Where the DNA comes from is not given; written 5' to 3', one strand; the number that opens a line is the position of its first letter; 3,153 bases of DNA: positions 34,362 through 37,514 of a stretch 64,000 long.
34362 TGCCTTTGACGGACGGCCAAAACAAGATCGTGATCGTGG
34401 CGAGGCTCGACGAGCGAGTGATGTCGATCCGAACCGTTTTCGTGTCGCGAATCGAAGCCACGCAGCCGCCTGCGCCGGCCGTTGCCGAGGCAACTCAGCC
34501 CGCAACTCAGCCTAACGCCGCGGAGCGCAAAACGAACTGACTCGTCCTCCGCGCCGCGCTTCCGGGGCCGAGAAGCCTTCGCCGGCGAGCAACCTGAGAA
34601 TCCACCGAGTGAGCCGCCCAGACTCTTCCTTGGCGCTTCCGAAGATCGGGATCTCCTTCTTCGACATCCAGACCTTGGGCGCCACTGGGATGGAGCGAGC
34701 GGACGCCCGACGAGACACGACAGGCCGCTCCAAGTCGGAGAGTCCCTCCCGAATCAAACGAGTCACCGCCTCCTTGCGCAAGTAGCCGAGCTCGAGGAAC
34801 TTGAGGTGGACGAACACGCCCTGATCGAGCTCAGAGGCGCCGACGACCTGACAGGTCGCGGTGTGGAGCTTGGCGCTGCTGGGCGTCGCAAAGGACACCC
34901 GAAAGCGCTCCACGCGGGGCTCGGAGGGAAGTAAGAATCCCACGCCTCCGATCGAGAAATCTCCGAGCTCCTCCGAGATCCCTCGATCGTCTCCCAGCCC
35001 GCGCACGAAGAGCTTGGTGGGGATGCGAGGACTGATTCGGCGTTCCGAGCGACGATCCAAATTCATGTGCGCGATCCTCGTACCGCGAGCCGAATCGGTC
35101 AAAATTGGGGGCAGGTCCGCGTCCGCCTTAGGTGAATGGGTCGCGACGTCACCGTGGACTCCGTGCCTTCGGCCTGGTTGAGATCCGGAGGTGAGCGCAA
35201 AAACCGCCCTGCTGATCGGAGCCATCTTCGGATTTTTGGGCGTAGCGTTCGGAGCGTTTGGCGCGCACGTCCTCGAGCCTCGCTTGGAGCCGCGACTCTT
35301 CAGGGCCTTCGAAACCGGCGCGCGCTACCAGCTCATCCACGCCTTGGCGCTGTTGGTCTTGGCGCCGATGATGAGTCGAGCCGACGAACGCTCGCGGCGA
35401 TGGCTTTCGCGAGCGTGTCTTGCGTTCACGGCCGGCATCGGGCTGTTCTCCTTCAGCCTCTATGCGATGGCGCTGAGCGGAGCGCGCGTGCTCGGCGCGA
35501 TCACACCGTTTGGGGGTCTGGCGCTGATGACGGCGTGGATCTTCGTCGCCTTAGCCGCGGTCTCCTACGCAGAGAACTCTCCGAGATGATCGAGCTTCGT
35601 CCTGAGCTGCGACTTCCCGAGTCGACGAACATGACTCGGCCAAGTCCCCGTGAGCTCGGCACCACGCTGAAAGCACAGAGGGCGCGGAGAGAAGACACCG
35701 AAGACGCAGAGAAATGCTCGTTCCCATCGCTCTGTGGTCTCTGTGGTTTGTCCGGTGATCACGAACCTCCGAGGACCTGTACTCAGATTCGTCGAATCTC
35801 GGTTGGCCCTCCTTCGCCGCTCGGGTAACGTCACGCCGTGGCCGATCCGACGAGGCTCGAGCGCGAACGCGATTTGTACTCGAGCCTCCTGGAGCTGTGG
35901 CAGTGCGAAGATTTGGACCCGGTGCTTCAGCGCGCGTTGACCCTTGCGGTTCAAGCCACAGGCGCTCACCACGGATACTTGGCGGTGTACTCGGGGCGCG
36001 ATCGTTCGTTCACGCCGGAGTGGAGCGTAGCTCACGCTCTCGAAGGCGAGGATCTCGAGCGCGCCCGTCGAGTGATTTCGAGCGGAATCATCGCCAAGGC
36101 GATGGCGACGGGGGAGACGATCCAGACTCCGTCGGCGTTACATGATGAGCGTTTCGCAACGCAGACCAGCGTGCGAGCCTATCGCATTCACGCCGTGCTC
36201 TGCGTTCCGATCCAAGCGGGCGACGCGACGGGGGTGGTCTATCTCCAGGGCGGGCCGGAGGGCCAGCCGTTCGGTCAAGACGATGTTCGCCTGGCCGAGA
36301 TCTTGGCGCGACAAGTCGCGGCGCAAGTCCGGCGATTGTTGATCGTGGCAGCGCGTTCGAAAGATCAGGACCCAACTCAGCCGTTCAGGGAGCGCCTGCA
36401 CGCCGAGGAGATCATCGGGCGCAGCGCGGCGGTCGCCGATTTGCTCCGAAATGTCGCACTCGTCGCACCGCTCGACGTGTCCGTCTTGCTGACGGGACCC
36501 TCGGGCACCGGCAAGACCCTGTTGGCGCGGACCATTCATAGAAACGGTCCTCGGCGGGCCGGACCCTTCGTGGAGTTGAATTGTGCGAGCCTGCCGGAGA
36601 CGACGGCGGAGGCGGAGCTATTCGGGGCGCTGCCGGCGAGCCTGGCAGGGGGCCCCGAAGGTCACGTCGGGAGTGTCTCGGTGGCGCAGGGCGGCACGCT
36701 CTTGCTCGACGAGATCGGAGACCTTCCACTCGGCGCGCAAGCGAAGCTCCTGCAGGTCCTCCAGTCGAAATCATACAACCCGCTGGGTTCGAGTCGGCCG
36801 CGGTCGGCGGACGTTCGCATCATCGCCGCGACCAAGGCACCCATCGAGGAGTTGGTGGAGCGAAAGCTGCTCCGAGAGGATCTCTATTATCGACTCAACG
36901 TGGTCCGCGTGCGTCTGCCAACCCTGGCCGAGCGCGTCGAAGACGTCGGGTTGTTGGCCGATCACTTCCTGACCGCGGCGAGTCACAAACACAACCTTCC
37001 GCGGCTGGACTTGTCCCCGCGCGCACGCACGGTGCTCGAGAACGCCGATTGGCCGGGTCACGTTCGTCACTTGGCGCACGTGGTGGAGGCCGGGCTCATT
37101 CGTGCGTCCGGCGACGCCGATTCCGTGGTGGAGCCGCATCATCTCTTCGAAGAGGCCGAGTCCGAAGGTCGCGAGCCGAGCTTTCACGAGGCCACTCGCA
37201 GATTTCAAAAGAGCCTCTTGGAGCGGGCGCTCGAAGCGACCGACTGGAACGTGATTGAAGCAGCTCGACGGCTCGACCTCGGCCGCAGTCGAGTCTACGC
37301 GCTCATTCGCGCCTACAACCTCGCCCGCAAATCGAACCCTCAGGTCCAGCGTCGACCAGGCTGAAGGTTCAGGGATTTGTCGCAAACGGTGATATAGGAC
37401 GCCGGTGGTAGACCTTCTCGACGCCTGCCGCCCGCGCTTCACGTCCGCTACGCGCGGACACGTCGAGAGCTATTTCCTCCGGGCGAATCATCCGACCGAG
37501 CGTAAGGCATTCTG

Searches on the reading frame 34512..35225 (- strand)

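Call 60: search_protein_families(library=pfam, proteins=[window:34512-35225:-], max_evalue=0.0001)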
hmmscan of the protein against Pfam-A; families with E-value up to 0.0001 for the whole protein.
window:34512-35225:- (237 aa): 1 family
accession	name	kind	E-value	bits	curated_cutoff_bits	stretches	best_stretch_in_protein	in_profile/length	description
PF07238.19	PilZ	-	4.6e-07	30.5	22.5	1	61-157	1-99/102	PilZ domain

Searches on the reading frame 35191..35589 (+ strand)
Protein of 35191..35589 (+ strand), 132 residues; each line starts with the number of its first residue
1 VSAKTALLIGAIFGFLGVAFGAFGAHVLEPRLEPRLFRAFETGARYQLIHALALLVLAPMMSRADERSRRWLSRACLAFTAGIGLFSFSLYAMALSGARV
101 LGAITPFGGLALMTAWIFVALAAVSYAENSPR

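Call 60: search_protein_families(library=pfam, proteins=[window:35191-35589:+], max_evalue=0.0001)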
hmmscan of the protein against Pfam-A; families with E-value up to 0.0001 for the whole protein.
window:35191-35589:+ (132 aa): 1 family
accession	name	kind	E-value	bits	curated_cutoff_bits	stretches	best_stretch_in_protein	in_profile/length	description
PF04241.20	DUF423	-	3.6e-28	98.1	25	1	20-109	1-86/86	Protein of unknown function (DUF423)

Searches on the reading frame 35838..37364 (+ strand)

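Call 60: search_protein_families(library=pfam, proteins=[window:35838-37364:+], max_evalue=0.0001)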
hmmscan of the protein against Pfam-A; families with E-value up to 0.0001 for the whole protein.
window:35838-37364:+ (508 aa): 11 families
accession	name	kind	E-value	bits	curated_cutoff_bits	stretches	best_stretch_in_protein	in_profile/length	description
PF00158.32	Sigma54_activat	-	2.1e-54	184.1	20.2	1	192-358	1-167/168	Sigma-54 interaction domain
PF14532.12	Sigma54_activ_2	-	1.7e-18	67.6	25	1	193-363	1-138/138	Sigma-54 interaction domain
PF01590.32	GAF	-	3.5e-15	57.1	22.4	1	25-163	1-132/133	GAF domain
PF13185.12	GAF_2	-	5.9e-15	56.1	28.6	1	24-161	2-132/136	GAF domain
PF25601.1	AAA_lid_14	-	6.5e-14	52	27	1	365-446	2-80/87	AAA+ ATPase lid domain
PF13492.12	GAF_3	-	7.1e-10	39.8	27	1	25-165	1-128/129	GAF domain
PF02954.25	HTH_8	-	1e-07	32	22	1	454-487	3-36/42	Bacterial regulatory protein, Fis family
PF13191.12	AAA_16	-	1.2e-07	32.8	32.6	1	193-309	3-121/167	AAA ATPase domain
PF00004.35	AAA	-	1e-06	29.6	21.2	1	216-346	1-120/131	ATPase family associated with various cellular activities (AAA)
PF07728.20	AAA_5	-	2.9e-06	27.8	22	1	216-336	2-125/139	AAA domain (dynein-related subfamily)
PF01078.27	Mg_chelatase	-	2.4e-05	24.3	20.3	0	214-234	23-43/207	Magnesium chelatase, subunit ChlI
